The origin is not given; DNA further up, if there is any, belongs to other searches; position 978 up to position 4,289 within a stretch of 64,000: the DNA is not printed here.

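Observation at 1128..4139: ECF sigma factor fused in one reading frame to a transmembrane helix and ~790 aa of extracytoplasmic Ig-like repeats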

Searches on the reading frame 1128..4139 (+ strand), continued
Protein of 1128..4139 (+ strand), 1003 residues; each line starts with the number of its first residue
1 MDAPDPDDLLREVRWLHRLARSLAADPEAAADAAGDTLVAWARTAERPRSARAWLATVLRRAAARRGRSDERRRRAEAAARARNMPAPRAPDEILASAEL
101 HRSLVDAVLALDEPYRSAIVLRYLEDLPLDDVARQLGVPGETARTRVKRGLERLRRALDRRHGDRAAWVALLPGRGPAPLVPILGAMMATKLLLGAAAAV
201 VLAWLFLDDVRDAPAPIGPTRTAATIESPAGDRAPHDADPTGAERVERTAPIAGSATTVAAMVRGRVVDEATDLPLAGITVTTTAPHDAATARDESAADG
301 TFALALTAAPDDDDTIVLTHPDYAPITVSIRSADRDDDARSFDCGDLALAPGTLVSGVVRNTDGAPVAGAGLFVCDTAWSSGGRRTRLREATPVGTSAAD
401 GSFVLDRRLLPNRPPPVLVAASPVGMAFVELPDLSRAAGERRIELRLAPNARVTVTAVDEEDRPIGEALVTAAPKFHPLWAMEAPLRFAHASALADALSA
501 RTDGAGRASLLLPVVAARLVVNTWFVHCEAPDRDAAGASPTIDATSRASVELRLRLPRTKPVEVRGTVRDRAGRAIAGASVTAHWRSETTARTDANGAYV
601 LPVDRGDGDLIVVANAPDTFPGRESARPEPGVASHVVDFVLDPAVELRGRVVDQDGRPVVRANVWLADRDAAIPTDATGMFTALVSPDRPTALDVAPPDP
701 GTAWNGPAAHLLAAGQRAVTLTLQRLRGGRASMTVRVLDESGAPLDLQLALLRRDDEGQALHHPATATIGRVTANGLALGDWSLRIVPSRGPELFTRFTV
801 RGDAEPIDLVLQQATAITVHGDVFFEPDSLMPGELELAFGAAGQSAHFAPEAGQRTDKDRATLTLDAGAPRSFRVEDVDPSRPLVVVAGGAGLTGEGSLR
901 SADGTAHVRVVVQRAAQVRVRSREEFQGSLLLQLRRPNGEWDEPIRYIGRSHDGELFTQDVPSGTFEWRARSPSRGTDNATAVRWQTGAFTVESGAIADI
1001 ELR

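Call 34: find_encoding_contigs(protein=P0007, flank=7000, max_places=2)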
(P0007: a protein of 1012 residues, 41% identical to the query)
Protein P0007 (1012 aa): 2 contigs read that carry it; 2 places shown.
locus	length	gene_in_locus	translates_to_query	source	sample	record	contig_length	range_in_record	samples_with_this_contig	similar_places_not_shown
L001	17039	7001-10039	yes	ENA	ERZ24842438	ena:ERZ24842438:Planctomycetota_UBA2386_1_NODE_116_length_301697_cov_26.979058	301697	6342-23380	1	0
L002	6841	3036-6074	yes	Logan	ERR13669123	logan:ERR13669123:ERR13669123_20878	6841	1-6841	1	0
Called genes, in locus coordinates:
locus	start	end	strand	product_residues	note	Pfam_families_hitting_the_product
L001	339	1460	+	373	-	PF13458:Peripla_BP_6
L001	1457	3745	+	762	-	PF00512:HisKA, PF02518:HATPase_c, PF00072:Response_reg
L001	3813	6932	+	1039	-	PF04542:Sigma70_r2, PF13715:CarbopepD_reg_2 (faint), PF04545:Sigma70_r4 (weak), PF08281:Sigma70_r4_2, PF17210:SdrD_B (faint), PF17802:SpaA (faint), PF13620:CarboxypepD_reg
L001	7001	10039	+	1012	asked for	PF04545:Sigma70_r4, PF08281:Sigma70_r4_2, PF02369:Big_1 (faint), PF13715:CarbopepD_reg_2 (faint), PF15976:CooC_C (faint), PF13620:CarboxypepD_reg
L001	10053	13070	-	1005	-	PF08448:PAS_4, PF00989:PAS, PF08448:PAS_4, PF13188:PAS_8, PF13426:PAS_9, PF00989:PAS, PF08448:PAS_4, PF13426:PAS_9, +6 more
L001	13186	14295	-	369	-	PF13899:Thioredoxin_7, PF00085:Thioredoxin, PF13098:Thioredoxin_2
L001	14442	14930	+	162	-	-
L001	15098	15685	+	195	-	-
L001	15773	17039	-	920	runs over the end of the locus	PF13287:Fn3_assoc (faint), PF13290:CHB_HEX_C_1, PF08757:CotH, PF00932:LTD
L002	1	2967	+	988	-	?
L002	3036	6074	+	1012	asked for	PF04545:Sigma70_r4, PF08281:Sigma70_r4_2, PF02369:Big_1 (faint), PF13715:CarbopepD_reg_2 (faint), PF15976:CooC_C (faint), PF13620:CarboxypepD_reg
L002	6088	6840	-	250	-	?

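Call 35: find_encoding_contigs(protein=P0009, flank=7000, max_places=2)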
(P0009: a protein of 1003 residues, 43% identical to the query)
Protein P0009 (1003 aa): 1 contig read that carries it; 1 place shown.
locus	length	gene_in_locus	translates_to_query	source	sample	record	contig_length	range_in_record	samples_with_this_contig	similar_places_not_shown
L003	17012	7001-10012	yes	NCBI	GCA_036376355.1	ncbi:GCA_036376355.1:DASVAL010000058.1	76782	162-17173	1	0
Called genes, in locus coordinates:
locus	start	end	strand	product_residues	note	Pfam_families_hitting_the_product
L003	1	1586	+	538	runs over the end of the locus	-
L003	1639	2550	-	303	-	PF01515:PTA_PTB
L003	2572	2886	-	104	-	PF23544:AtuA_ferredoxin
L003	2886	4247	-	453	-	PF07287:AtuA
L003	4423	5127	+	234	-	-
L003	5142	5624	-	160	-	PF04978:MST (weak), PF12867:DinB_2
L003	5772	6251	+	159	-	-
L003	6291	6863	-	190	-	PF14117:DUF4287, PF18899:DUF5655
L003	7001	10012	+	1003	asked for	PF04542:Sigma70_r2 (faint), PF04545:Sigma70_r4, PF08281:Sigma70_r4_2, PF02369:Big_1 (faint), PF13715:CarbopepD_reg_2 (faint), PF24107:DUF7382 (faint), PF13620:CarboxypepD_reg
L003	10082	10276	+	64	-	-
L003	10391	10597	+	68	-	-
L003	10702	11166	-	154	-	-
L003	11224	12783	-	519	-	-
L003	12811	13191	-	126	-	-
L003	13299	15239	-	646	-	PF00144:Beta-lactamase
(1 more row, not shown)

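Call 36: find_encoding_contigs(protein=P0005, flank=7000, max_places=2)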
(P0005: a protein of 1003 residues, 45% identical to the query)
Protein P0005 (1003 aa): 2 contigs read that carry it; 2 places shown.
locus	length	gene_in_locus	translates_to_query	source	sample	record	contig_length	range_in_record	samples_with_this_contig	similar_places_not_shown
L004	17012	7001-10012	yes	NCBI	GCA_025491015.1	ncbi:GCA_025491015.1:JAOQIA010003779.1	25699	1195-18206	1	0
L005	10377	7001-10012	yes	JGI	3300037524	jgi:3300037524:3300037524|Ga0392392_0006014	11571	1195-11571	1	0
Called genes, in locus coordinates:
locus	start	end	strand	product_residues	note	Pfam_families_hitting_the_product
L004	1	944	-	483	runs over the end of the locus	-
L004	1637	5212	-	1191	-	-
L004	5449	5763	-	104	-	-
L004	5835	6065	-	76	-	-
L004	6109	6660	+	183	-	-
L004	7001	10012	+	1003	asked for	PF04542:Sigma70_r2 (weak), PF04545:Sigma70_r4, PF08281:Sigma70_r4_2, PF13715:CarbopepD_reg_2 (faint), PF13620:CarboxypepD_reg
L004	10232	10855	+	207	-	PF12770:CHAT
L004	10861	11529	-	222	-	-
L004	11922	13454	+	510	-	-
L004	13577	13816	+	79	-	-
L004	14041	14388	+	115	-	-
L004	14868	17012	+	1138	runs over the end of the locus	PF13374:TPR_10, PF13424:TPR_12, PF13424:TPR_12, PF13424:TPR_12, PF13424:TPR_12, PF13424:TPR_12, PF13424:TPR_12, PF12770:CHAT, +16 more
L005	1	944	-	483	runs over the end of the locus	-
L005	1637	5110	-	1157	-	-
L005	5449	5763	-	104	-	-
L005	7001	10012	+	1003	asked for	PF04542:Sigma70_r2 (weak), PF04545:Sigma70_r4, PF08281:Sigma70_r4_2, PF13715:CarbopepD_reg_2 (faint), PF13620:CarboxypepD_reg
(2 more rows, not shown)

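Call 56: predict_structure(alignment_id=A1)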
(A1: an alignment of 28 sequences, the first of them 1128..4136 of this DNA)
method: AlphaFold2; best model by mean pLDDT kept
length: 1003 residues; sequences in the alignment: 28
mean_pLDDT: 82.8   pTM: 0.62
mean pLDDT of the five models: 82.8, 81.5, 80.7, 80.1, 79.8
residues with pLDDT >= 90: 514; 70-90: 321; 50-70: 65; < 50: 103
segments of 3 or more residues with pLDDT < 50: 81-91, 171-234, 236-256, 287-289
pLDDT, mean of each block of 10 residues (from residue 1): 63 91 88 92 80 92 86 64 40 65 87 95 91 95 96 88 59 37 34 44 41 33 32 37 33 50 90 91 67 91 86 81 87 61 85 95 95 86 75 94 94 87 91 84 93 95 95 87 71 85 96 76 90 90 82 91 96 96 93 97 88 96 90 92 96 93 88 93 92 87 86 93 83 92 88 78 81 86 90 93 87 94 94 93 91 90 91 95 93 94 85 96 84 89 84 87 94 86 84 97 86
secondary structure, 60 per line:
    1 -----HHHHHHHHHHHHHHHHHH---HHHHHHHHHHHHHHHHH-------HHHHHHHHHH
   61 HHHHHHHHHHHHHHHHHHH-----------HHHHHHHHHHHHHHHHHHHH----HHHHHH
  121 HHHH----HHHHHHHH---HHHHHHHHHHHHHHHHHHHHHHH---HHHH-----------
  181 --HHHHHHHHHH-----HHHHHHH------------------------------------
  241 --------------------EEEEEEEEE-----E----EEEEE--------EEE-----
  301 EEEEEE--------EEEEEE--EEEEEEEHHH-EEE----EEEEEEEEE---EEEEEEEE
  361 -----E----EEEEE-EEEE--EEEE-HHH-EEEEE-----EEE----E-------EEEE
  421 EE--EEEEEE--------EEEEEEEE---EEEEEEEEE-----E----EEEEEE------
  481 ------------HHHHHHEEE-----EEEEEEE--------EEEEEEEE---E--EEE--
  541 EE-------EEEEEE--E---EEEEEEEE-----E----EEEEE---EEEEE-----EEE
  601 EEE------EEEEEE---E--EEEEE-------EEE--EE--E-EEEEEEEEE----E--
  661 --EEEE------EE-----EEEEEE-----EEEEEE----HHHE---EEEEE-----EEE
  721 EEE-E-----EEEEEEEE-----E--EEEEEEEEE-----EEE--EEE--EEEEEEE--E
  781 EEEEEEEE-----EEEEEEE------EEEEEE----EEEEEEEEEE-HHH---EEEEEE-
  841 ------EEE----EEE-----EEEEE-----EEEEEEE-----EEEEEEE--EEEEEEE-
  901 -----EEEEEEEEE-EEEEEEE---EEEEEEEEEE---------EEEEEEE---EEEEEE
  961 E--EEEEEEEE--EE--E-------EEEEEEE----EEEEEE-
elements in order (helices of 4 or more, strands of 3 or more residues): H6-23 H27-43 H51-79 H91-110 H115-124 H129-136 H140-162 H166-169 H183-192 H198-204 E261-269 E280-284 E293-295 E301-306 E315-320 E323-329 E334-336 E341-349 E353-360 E371-375 E377-380 E383-386 E392-396 E402-404 E417-422 E425-430 E439-446 E450-458 E469-474 H493-498 E499-501 E507-513 E522-529 E536-538 E550-555 E562-569 E580-584 E588-592 E598-603 E610-615 E622-626 E634-636 E645-653 E663-666 E680-685 E691-696 E708-712 E718-723 E731-738 E747-755 E761-763 E766-768 E771-777 E780-788 E794-800 E807-812 E817-826 E834-839 E847-849 E854-856 E862-866 E872-878 E884-890 E893-899 E906-914 E916-922 E926-935 E945-951 E955-961 E964-971 E986-992 E997-1002

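Call 60: fold_search(model_id=the predicted structure, library=pdb)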
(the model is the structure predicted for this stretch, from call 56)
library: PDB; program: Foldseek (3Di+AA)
matches with E <= 10: 1277; with E <= 0.001: 203
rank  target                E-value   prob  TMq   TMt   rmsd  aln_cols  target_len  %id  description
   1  4d94_A                1.1e-11  0.99  0.07  0.06  37.6       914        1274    8  Crystal Structure of TEP1r (released 2012-10-17)
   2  6fwv_A                1.7e-11  1.00  0.10  0.17  35.8       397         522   11  The Bacillus anthracis TIE protein (released 2018-08-08)
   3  6fwv_B                2.8e-11  1.00  0.10  0.17  33.0       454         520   10  The Bacillus anthracis TIE protein (released 2018-08-08)
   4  4oq1                  9.5e-11  1.00  0.14  0.31  17.2       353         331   10  Structure of the Streptococcal ancillary pilin (released 2014-04-23)
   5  6vjb                  2.0e-10  0.99  0.08  0.07  33.2       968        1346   12  Crystal structure of a catalytically inactive CXC Chemokine-degrading protease SpyCEP from Streptococcus pyogenes (released 2020-04-15)
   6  4lnv_A                2.6e-10  0.97  0.07  0.06  37.1       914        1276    8  Crystal Structure of TEP1s (released 2013-07-24)
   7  2pn5_A                4.4e-10  0.97  0.07  0.06  34.5       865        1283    8  Crystal Structure of TEP1r (released 2007-07-24)
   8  5xya                  9.3e-10  0.99  0.08  0.06  33.2       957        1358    9  Crystal structure of a serine protease from Streptococcus species (released 2018-08-08)
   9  7vcr_B                1.1e-09  1.00  0.08  0.15  31.8       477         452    9  Crystal Structure of PitA fragment from pilus islet-2 of Streptococcus oralis (released 2022-06-01)
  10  7w6b                  1.2e-09  1.00  0.09  0.10  36.0       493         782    8  Crystal Structure of PitA from pilus islet-2 of Streptococcus oralis (released 2022-06-01)
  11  7vcr_A                3.0e-09  1.00  0.09  0.16  38.6       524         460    8  Crystal Structure of PitA fragment from pilus islet-2 of Streptococcus oralis (released 2022-06-01)
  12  6tav_B                3.0e-09  0.84  0.07  0.06  38.9       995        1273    9  Crystal structure of endopeptidase-induced alpha2-macroglobulin (released 2021-05-12)
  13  5xyr                  3.5e-09  0.99  0.09  0.07  34.2       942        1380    9  Crystal structure of a serine protease from Streptococcus species (released 2018-08-08)
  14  3kpt_A                3.7e-09  1.00  0.08  0.20  28.2       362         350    9  Crystal structure of BcpA, the major pilin subunit of Bacillus cereus (released 2009-11-24)
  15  7vcn_B                4.1e-09  1.00  0.09  0.16  37.8       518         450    8  Crystal Structure of PitA fragment from pilus islet-2 of Streptococcus oralis with Tb-Xo4 (released 2022-07-13)
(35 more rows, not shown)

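Call 62: find_encoding_contigs(protein=P0010, flank=3000, max_places=1)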
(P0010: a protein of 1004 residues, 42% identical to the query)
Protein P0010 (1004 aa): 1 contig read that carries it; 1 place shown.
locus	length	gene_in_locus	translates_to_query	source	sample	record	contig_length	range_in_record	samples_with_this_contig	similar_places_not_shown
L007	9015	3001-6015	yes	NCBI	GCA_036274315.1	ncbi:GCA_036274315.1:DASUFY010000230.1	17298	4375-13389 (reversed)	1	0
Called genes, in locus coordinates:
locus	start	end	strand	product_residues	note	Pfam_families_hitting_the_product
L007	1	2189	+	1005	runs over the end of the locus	PF04542:Sigma70_r2, PF08281:Sigma70_r4_2 (weak), PF02369:Big_1 (faint), PF13715:CarbopepD_reg_2 (faint), PF17802:SpaA (faint), PF13620:CarboxypepD_reg (weak), PF24107:DUF7382 (faint), PF13620:CarboxypepD_reg, +1 more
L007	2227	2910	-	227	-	-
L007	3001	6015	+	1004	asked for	PF04542:Sigma70_r2 (weak), PF04545:Sigma70_r4, PF08281:Sigma70_r4_2, PF02369:Big_1 (faint), PF13620:CarboxypepD_reg (weak)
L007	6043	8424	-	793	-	PF04542:Sigma70_r2 (weak), PF08281:Sigma70_r4_2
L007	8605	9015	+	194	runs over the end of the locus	-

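Call 63: find_encoding_contigs(protein=P0002, flank=3000, max_places=1)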
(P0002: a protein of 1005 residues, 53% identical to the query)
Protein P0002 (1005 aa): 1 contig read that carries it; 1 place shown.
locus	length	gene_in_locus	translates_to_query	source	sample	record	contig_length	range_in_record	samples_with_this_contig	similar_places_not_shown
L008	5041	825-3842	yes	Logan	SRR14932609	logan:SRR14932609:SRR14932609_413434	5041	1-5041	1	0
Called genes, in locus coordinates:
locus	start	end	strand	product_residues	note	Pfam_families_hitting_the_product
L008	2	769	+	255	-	?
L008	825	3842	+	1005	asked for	PF04542:Sigma70_r2 (weak), PF04545:Sigma70_r4, PF08281:Sigma70_r4_2, PF00775:Dioxygenase_C (faint), PF02369:Big_1 (faint), PF13620:CarboxypepD_reg (weak), PF13715:CarbopepD_reg_2 (faint), PF13620:CarboxypepD_reg, +1 more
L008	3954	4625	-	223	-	-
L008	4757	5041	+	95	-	?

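Call 64: find_encoding_contigs(protein=P0011, flank=3000, max_places=1)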
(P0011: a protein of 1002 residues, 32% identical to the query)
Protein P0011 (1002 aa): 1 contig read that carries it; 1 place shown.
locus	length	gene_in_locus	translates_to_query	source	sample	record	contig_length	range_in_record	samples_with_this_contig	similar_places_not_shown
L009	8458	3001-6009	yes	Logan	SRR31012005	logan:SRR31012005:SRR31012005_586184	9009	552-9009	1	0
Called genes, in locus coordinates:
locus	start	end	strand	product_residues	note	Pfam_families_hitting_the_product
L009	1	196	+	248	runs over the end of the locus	?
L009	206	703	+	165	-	PF00293:NUDIX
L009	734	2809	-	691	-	PF13415:Beta-prop_FBX42 (weak), PF24681:Kelch_KLHDC2_KLHL20_DRC7 (weak)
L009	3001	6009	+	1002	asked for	PF04542:Sigma70_r2, PF04545:Sigma70_r4 (weak), PF08281:Sigma70_r4_2, PF13715:CarbopepD_reg_2 (faint), PF15976:CooC_C (faint), PF16371:MetallophosN (faint), PF13620:CarboxypepD_reg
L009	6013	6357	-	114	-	-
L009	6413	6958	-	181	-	PF05685:Uma2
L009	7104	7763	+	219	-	PF05368:NmrA, PF01073:3Beta_HSD (weak), PF01370:Epimerase, PF13460:NAD_binding_10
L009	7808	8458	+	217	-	?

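Call 84: list_cluster_members(proteins=[P0001, P0009, P0010, P0005])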
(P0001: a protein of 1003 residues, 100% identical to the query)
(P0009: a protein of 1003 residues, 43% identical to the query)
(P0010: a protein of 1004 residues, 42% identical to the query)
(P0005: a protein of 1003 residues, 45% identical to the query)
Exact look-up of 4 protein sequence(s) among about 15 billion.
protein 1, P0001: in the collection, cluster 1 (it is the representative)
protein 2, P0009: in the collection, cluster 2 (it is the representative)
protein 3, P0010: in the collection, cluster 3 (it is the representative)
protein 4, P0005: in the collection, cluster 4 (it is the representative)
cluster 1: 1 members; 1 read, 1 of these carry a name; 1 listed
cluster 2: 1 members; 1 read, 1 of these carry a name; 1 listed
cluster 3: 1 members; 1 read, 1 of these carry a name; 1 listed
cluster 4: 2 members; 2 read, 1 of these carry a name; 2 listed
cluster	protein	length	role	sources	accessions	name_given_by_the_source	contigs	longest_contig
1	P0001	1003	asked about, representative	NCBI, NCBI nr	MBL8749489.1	MAG: sigma-70 family RNA polymerase sigma factor [Planctomycetes bacterium] | sigma-70 family RNA polymerase sigma factor [Planctomycetota bacterium]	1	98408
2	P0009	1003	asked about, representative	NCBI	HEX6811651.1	MAG TPA: sigma-70 family RNA polymerase sigma factor [Planctomycetota bacterium]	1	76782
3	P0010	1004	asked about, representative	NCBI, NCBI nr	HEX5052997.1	MAG TPA: sigma-70 family RNA polymerase sigma factor [Planctomycetota bacterium] | sigma-70 family RNA polymerase sigma factor [Planctomycetota bacterium]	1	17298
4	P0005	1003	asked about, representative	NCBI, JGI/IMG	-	RNA polymerase sigma-70 factor (ECF subfamily)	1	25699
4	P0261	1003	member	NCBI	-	-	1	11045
